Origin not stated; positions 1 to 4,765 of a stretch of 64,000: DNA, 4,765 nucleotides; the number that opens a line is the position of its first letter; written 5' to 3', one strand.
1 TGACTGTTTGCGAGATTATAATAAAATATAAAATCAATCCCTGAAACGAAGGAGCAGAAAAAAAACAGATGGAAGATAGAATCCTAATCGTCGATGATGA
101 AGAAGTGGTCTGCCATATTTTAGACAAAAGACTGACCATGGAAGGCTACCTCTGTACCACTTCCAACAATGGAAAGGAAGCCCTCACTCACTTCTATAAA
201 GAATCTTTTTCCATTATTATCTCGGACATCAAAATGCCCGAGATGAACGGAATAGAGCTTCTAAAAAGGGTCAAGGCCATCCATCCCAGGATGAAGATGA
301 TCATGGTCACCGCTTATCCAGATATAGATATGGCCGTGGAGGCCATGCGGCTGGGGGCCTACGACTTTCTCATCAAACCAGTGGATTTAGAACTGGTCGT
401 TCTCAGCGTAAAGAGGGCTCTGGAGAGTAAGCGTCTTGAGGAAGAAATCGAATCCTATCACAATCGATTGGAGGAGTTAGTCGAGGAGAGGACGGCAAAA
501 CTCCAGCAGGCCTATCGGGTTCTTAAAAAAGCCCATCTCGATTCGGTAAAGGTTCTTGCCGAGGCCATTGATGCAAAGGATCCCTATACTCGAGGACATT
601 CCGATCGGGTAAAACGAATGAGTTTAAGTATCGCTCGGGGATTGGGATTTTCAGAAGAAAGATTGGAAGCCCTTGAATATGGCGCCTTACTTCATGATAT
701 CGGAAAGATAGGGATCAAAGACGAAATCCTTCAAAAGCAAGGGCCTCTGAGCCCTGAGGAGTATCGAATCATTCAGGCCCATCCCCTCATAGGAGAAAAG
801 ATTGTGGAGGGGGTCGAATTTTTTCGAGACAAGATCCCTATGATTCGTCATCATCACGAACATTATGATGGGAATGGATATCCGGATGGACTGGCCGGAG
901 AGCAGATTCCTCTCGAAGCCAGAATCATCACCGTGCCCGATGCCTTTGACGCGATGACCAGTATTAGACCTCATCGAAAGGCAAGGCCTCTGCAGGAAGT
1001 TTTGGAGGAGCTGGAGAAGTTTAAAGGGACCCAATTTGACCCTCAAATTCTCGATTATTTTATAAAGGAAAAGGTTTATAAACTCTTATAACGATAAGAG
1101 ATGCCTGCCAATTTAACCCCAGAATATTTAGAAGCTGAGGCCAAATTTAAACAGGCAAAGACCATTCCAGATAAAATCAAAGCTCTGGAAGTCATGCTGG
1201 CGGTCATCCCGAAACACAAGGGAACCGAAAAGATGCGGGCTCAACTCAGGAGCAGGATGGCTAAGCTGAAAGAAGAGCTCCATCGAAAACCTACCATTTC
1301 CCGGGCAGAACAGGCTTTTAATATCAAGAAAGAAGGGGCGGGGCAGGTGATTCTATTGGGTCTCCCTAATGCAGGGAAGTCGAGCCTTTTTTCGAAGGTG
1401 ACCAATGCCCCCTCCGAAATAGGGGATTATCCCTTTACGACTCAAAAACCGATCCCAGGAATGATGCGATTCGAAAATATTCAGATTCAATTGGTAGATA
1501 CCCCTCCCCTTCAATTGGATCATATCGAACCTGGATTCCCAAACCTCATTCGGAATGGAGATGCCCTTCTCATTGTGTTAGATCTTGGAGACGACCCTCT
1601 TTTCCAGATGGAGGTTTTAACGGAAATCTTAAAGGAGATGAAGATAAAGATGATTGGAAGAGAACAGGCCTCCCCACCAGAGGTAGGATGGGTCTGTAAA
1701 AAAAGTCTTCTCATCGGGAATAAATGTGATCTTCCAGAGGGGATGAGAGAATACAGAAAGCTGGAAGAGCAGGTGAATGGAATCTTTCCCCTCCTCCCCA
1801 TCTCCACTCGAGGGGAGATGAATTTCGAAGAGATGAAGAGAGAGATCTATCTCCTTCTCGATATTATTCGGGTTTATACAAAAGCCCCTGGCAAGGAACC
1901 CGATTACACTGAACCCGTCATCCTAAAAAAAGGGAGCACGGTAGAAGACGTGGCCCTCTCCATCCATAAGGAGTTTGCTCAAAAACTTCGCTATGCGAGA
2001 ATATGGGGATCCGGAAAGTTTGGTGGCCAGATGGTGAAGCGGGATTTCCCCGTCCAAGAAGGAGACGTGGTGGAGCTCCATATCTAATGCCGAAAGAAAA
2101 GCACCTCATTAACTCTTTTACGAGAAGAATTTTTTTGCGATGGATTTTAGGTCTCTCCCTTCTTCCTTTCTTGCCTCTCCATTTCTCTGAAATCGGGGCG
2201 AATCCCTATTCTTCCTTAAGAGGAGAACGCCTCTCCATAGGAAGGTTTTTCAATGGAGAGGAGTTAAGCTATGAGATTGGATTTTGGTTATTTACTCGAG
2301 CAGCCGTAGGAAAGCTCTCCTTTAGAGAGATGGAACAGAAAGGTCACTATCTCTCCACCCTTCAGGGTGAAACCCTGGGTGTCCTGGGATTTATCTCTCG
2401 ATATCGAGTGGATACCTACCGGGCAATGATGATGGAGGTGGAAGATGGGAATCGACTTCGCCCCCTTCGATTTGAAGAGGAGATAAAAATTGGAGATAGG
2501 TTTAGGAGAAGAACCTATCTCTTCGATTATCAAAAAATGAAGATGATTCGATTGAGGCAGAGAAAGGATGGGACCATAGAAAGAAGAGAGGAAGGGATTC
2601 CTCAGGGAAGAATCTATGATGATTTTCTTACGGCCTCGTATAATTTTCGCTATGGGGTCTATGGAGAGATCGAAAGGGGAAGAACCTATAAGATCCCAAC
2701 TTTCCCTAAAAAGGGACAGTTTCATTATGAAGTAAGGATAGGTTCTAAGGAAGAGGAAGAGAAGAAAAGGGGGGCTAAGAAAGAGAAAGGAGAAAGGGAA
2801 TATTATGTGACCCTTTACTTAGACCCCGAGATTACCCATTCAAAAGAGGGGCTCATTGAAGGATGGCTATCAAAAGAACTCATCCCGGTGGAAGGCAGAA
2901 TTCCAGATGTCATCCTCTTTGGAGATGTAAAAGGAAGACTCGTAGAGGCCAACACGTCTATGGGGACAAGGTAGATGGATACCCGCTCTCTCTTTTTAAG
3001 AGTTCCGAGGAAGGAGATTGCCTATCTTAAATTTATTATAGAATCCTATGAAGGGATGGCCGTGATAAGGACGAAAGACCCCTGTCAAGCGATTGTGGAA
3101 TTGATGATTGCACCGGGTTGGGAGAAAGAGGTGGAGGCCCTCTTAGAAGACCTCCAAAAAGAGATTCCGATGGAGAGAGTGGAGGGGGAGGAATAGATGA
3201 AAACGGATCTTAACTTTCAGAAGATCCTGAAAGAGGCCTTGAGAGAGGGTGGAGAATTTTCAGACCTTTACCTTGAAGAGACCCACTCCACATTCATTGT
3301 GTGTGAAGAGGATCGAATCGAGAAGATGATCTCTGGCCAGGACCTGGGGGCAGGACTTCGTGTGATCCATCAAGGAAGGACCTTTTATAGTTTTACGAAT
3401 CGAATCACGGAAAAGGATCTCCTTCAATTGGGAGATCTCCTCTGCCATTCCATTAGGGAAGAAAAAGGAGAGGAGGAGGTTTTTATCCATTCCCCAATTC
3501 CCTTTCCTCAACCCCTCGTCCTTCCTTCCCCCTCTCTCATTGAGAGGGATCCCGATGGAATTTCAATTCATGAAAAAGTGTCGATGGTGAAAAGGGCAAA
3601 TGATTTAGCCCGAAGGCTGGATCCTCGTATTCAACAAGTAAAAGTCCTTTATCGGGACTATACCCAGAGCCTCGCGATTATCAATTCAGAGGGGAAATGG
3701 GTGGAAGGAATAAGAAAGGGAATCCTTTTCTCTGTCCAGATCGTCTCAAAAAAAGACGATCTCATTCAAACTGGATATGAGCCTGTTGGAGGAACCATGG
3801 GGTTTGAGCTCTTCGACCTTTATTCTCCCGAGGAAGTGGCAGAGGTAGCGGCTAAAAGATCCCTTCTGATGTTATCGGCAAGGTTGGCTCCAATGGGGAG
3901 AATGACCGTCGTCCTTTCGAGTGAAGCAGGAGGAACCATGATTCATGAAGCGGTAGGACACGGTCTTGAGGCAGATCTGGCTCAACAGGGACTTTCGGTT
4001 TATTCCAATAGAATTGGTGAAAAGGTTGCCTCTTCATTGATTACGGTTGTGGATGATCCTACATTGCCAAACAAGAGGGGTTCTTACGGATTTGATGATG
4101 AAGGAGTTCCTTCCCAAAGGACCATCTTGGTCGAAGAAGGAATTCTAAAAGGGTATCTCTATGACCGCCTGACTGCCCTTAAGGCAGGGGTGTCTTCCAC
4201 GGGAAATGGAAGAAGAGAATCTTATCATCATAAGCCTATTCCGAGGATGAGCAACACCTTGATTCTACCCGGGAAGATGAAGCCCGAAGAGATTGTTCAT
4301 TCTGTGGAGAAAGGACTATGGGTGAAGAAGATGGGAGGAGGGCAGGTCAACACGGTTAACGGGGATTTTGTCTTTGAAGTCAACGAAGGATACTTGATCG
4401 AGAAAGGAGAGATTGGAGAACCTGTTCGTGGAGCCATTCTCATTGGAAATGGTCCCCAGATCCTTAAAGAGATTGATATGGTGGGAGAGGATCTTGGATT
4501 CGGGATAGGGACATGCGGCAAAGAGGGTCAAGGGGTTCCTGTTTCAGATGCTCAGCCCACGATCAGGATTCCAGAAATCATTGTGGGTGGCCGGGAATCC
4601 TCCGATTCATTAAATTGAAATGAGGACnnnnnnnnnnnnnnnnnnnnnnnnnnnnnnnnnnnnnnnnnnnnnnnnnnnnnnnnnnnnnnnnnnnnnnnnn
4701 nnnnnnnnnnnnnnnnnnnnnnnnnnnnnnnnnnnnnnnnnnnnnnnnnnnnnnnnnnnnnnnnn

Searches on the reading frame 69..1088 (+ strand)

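Call 37: search_protein_families(library=pfam, proteins=[window:69-1088:+], max_evalue=0.000001)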
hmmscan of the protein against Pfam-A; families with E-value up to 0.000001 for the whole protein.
window:69-1088:+ (340 aa): 3 families
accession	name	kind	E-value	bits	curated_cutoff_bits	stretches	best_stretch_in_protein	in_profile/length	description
PF13487.12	HD_5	-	2.4e-39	135.2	27.2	1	161-327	1-170/170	HD domain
PF00072.30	Response_reg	-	7.5e-28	97.4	30.2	1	5-111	1-107/111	Response regulator receiver domain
PF01966.28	HD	-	1.6e-20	73.9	22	1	176-296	3-116/116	HD domain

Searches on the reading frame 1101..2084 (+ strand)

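Call 37: search_protein_families(library=pfam, proteins=[window:1101-2084:+], max_evalue=0.000001)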
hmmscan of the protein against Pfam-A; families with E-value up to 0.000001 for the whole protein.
window:1101-2084:+ (328 aa): 3 families
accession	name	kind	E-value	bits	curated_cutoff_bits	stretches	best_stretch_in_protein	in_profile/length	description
PF01926.29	MMR_HSR1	-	1.5e-17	64.2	21.9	1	82-184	1-107/113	50S ribosome-binding GTPase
PF02824.27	TGS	-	2.9e-16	59.7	22.2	1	256-326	1-58/60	TGS domain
PF02421.24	FeoB_N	-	1.5e-08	34.8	27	1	82-135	2-55/156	Ferrous iron transport protein B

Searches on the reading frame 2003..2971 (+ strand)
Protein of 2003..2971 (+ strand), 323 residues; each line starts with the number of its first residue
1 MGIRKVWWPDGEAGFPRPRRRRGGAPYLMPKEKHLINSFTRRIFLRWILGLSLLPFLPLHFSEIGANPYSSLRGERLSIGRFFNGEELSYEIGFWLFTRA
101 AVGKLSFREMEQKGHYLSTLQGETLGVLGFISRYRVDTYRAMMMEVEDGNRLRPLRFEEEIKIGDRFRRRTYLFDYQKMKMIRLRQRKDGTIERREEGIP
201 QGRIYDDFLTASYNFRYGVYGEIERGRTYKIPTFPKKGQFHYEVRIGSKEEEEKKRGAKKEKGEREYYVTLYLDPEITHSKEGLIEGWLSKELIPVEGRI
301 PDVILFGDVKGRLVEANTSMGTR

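Call 37: search_protein_families(library=pfam, proteins=[window:2003-2971:+], max_evalue=0.000001)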
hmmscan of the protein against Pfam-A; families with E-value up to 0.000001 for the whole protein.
window:2003-2971:+ (323 aa): 1 family
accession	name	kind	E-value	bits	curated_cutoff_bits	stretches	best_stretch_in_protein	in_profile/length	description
PF11306.15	DUF3108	-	4.4e-12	46.7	26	1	89-300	1-197/209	Protein of unknown function (DUF3108)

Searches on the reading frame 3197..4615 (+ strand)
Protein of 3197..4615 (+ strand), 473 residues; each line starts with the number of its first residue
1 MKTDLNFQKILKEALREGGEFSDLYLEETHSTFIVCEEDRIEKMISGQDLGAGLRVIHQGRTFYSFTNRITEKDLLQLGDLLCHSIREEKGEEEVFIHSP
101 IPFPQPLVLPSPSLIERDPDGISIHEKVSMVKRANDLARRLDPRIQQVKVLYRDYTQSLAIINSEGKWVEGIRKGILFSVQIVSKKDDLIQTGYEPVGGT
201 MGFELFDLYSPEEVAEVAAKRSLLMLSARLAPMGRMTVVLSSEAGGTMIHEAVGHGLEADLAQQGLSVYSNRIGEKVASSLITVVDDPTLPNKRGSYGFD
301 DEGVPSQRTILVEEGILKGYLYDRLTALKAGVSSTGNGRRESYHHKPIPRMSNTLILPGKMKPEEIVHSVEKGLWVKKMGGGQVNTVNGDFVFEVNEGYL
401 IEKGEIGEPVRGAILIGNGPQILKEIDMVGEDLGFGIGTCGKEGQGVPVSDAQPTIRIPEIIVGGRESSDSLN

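Call 37: search_protein_families(library=pfam, proteins=[window:3197-4615:+], max_evalue=0.000001)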
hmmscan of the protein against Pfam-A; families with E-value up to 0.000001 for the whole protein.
window:3197-4615:+ (473 aa): 3 families
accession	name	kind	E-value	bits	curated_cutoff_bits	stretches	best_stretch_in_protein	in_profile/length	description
PF19289.4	PmbA_TldD_3rd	-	2.8e-76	256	22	1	234-465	2-220/220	PmbA/TldA metallopeptidase C-terminal domain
PF19290.4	PmbA_TldD_2nd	-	2.5e-17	63.7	20.9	1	118-226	2-109/109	PmbA/TldA metallopeptidase central domain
PF01523.21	PmbA_TldD_1st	-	1.5e-10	41.5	20.9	1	23-77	2-56/65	PmbA/TldA metallopeptidase domain 1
